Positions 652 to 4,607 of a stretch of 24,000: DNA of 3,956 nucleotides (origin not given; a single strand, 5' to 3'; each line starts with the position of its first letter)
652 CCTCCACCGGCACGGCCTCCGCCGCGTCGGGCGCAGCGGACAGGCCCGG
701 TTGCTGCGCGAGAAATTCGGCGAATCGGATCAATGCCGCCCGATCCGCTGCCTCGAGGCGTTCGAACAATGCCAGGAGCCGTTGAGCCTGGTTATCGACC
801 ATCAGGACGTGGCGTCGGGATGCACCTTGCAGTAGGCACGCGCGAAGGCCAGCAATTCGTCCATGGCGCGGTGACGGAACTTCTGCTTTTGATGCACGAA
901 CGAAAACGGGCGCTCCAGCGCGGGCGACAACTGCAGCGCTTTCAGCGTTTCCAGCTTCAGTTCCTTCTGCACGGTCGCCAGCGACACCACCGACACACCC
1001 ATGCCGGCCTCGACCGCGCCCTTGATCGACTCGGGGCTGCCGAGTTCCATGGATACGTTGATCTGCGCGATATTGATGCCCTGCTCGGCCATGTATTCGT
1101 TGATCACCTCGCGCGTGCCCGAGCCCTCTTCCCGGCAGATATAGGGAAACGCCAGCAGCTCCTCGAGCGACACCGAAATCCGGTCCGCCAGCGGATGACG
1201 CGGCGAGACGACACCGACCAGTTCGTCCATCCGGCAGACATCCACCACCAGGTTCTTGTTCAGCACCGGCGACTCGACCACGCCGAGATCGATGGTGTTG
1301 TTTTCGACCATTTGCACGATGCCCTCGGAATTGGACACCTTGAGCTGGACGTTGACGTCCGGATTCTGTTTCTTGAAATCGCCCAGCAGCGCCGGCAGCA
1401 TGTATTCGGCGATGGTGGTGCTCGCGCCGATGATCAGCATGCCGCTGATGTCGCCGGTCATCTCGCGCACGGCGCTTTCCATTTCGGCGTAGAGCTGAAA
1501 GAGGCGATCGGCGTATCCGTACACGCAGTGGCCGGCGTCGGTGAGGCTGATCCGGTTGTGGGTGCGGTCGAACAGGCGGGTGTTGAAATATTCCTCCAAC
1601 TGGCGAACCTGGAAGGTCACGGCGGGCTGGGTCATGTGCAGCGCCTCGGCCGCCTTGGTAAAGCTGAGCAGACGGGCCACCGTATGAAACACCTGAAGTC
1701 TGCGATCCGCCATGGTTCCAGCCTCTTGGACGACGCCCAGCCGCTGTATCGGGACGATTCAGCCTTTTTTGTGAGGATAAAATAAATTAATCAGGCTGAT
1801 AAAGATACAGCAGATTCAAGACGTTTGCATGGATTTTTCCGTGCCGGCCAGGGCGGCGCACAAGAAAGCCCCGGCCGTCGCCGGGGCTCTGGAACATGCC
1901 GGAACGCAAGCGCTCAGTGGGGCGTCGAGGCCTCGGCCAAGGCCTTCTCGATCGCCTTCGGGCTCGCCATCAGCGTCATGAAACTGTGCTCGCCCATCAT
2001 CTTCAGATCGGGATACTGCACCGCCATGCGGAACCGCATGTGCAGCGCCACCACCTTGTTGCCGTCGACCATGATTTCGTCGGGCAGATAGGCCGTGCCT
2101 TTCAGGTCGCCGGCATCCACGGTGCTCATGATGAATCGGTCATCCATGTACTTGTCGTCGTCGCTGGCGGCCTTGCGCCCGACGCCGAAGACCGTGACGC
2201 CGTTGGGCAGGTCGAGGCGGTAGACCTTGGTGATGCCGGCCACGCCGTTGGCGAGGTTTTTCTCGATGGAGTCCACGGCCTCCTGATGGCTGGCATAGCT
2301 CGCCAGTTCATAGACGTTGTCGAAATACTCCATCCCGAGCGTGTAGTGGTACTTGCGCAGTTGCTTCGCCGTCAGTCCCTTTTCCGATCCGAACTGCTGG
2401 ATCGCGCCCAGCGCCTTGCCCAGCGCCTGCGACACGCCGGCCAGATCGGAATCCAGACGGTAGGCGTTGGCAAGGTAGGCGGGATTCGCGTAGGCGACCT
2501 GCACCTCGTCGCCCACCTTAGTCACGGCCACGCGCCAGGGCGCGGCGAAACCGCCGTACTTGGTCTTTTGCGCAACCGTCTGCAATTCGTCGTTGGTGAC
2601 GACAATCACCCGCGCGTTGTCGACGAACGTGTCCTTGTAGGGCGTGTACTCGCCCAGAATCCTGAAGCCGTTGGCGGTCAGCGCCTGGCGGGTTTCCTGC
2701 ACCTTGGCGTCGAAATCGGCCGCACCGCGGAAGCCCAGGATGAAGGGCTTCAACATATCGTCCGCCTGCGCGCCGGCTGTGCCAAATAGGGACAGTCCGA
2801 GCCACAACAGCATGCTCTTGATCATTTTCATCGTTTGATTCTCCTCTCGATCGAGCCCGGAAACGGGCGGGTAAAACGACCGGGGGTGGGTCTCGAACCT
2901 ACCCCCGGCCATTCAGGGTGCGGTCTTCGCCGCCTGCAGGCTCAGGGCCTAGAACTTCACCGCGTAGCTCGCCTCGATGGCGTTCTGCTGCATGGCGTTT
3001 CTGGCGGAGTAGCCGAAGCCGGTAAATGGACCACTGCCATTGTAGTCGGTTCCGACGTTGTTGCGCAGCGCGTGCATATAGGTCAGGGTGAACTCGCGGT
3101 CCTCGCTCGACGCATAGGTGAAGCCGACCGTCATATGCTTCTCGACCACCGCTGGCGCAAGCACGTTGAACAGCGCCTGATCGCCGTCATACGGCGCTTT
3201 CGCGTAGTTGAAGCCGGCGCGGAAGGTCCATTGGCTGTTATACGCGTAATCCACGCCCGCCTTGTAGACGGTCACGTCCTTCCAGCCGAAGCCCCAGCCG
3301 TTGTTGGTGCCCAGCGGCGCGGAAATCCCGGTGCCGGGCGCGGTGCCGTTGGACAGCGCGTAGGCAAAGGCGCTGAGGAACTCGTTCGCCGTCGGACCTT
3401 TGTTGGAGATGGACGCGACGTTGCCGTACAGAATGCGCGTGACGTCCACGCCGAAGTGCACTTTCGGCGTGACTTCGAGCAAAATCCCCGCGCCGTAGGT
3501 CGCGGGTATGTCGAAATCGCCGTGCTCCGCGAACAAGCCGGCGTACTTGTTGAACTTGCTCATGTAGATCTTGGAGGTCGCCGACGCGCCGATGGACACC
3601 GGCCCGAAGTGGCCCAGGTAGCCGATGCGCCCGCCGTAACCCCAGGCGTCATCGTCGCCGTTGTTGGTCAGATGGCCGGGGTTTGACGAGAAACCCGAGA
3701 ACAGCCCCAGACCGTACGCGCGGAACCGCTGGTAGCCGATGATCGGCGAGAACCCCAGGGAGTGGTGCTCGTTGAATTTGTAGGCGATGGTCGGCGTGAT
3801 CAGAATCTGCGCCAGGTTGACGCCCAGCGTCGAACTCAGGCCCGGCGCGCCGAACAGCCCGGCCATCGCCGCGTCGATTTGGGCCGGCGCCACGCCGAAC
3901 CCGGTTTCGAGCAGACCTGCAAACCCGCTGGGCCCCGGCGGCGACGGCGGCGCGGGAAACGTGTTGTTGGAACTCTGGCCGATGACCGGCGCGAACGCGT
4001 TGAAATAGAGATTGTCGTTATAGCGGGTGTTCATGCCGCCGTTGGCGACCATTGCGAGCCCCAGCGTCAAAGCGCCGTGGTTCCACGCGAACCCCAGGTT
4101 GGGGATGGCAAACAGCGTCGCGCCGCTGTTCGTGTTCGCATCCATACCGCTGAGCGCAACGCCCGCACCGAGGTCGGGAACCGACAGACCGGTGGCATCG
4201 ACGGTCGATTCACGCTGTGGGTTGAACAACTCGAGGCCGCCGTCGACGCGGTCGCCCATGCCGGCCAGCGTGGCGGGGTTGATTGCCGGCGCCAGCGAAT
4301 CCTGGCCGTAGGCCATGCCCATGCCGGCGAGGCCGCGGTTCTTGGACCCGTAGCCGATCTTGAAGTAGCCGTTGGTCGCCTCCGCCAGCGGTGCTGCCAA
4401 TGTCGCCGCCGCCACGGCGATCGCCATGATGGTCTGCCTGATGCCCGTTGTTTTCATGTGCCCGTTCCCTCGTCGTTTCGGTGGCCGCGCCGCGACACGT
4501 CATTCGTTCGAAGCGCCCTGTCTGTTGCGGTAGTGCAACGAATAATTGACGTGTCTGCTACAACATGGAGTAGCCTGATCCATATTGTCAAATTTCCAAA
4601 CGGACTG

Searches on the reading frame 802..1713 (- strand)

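Call 53: search_protein_families(library=pfam, proteins=[window:802-1713:-], max_evalue=0.00001)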
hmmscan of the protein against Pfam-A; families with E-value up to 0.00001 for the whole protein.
window:802-1713:- (303 aa): 4 families
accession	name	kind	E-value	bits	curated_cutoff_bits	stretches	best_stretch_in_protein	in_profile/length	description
PF03466.25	LysR_substrate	-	8.8e-50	169.4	28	1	88-295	3-208/209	LysR substrate binding domain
PF00126.33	HTH_1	-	4.1e-23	81.5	26.6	1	4-62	2-60/60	Bacterial regulatory helix-turn-helix protein, lysR family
PF12849.12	PBP_like_2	-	3.6e-10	40.5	27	1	91-162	10-78/267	PBP superfamily domain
PF12727.12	PBP_like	-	1.7e-08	34.3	27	1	182-291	85-192/193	PBP superfamily domain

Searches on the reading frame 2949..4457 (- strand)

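Call 53: search_protein_families(library=pfam, proteins=[window:2949-4457:-], max_evalue=0.00001)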
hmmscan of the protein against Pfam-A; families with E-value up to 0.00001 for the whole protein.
window:2949-4457:- (502 aa): 1 family
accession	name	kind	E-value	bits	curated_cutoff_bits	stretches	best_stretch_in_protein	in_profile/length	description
PF03349.22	Toluene_X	-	3.6e-18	65.7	29.7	1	212-475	134-394/421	Outer membrane protein transport protein (OMPP1/FadL/TodX)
